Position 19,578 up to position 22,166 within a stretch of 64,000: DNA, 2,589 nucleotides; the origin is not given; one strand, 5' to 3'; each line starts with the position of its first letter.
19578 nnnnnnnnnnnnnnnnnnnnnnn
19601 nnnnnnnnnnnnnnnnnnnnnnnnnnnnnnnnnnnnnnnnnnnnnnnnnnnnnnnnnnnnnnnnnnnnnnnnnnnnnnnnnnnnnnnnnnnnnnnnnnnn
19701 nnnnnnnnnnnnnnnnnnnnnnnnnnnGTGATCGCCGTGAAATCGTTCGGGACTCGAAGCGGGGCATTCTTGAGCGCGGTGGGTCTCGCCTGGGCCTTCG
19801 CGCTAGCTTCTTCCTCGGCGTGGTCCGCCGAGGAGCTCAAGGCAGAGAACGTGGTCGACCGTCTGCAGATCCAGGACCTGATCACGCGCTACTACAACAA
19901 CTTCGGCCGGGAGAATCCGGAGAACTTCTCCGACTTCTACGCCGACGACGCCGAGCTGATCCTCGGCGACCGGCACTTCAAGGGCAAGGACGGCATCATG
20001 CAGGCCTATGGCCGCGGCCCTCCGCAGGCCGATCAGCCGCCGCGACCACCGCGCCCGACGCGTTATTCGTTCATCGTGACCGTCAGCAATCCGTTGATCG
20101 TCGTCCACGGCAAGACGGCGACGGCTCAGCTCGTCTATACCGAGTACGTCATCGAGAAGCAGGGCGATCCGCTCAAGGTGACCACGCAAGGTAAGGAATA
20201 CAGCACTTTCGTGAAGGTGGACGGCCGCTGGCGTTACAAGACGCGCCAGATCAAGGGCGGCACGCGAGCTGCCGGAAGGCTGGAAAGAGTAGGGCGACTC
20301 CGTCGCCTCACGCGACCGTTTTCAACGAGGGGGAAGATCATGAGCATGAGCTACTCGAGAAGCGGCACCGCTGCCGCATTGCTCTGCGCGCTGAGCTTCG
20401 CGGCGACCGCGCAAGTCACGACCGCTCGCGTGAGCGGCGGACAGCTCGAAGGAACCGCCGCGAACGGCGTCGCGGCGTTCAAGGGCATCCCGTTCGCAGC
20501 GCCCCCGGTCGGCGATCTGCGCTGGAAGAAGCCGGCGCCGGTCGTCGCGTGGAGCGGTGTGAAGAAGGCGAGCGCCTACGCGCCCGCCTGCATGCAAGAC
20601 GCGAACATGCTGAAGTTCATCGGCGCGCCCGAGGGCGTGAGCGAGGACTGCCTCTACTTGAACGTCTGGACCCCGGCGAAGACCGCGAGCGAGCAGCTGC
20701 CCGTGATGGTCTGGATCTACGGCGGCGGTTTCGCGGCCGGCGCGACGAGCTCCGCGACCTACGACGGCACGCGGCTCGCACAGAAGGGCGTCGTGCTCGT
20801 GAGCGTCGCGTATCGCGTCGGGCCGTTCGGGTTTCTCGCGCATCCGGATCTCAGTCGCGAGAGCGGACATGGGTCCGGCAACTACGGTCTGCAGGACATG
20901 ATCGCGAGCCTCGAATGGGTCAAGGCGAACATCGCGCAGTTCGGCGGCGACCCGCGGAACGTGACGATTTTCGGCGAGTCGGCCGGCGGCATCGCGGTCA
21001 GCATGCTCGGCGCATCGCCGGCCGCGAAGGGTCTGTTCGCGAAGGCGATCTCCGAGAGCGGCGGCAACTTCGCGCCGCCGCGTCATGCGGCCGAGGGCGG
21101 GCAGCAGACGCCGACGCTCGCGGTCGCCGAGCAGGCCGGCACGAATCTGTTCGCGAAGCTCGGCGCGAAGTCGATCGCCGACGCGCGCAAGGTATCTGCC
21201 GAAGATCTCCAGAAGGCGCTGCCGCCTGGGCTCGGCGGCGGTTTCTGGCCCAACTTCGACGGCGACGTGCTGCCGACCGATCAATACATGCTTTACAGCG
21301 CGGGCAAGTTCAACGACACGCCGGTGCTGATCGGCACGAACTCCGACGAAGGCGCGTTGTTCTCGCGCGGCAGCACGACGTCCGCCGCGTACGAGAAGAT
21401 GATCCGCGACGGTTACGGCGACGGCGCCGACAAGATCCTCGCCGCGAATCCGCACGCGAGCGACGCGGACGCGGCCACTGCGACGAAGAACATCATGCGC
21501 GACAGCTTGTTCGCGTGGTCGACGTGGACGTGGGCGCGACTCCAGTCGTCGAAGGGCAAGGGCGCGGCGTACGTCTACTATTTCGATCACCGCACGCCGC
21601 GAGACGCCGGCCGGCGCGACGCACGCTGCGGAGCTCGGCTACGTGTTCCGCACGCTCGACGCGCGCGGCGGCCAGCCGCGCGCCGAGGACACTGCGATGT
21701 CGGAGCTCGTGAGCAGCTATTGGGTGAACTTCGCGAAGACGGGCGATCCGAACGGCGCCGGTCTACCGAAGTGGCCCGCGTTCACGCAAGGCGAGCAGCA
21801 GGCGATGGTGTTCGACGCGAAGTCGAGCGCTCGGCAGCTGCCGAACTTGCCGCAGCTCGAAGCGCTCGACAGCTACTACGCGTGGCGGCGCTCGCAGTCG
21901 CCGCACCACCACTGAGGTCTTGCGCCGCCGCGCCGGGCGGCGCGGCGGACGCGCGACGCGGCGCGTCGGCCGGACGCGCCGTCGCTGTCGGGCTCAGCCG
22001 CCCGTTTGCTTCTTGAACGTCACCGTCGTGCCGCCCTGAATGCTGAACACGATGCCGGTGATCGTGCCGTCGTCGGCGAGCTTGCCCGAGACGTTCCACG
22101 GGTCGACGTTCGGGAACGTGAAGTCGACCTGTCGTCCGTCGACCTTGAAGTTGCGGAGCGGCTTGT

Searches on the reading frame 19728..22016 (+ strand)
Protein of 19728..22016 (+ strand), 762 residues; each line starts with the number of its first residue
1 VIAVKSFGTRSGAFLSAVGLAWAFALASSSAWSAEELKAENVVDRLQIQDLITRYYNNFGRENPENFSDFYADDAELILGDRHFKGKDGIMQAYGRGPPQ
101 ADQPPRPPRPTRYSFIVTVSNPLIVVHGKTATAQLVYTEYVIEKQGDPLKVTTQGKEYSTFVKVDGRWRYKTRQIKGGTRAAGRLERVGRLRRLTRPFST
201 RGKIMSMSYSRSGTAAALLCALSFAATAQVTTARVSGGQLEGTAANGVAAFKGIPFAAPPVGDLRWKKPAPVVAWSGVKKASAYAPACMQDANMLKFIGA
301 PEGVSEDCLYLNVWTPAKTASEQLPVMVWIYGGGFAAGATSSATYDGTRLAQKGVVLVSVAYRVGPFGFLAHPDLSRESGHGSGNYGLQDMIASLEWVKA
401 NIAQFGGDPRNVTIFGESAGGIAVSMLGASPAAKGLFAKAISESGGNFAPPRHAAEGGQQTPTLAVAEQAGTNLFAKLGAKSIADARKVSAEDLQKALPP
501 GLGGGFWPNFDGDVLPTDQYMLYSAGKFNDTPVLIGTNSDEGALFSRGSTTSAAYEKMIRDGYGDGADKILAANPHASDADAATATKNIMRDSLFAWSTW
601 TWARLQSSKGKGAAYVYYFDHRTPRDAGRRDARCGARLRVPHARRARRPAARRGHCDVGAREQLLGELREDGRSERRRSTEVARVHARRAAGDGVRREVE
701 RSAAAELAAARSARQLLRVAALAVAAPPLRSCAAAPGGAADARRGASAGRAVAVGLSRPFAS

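Call 51: search_protein_families(library=pfam, proteins=[window:19728-22016:+], max_evalue=0.00001)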
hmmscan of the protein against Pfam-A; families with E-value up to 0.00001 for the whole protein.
window:19728-22016:+ (762 aa): 5 families
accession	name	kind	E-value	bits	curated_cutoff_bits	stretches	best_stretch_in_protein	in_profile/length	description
PF00135.34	COesterase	-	2.5e-96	324.1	27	1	229-626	6-421/515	Carboxylesterase family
PF20434.5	BD-FAE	-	3.2e-13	50.1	26.8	1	311-434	1-113/215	BD-FAE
PF13577.12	SnoaL_4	-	2.2e-11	44.3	24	1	43-173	4-125/126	SnoaL-like domain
PF14534.12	DUF4440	-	4.2e-08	34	25.2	1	48-169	1-106/107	Domain of unknown function (DUF4440)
PF07859.19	Abhydrolase_3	-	9.8e-08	32.4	25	0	388-421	49-82/210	alpha/beta hydrolase fold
